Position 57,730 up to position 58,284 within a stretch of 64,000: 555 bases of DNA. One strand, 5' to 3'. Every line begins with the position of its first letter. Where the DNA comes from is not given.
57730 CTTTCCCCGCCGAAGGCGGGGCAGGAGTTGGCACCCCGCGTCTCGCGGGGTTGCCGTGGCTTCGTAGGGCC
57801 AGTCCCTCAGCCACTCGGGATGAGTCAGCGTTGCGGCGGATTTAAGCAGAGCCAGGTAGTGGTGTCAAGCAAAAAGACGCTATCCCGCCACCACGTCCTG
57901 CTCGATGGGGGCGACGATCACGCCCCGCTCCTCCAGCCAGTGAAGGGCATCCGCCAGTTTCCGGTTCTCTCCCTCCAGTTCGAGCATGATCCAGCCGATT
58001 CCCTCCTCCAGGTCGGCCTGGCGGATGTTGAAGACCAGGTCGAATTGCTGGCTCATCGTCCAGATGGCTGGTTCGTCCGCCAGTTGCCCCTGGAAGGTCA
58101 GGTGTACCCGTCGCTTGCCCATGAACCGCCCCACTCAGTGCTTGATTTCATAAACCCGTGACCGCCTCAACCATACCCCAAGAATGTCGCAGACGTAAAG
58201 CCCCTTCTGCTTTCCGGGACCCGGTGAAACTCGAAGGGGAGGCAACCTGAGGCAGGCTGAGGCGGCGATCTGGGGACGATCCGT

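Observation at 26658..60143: Family of 90-130-bp palindromes built from CGAAC/GTTCG units, placed intercistronically inside operons (5 copies)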

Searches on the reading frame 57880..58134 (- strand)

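Call 74: search_protein_families(library=pfam, proteins=[window:57880-58134:-], max_evalue=0.0001)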
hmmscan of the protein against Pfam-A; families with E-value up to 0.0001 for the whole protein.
window:57880-58134:- (84 aa): 1 family
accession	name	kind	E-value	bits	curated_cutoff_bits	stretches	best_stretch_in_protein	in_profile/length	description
PF09383.16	NIL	-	5.5e-17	61.9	24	1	8-74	1-71/73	NIL domain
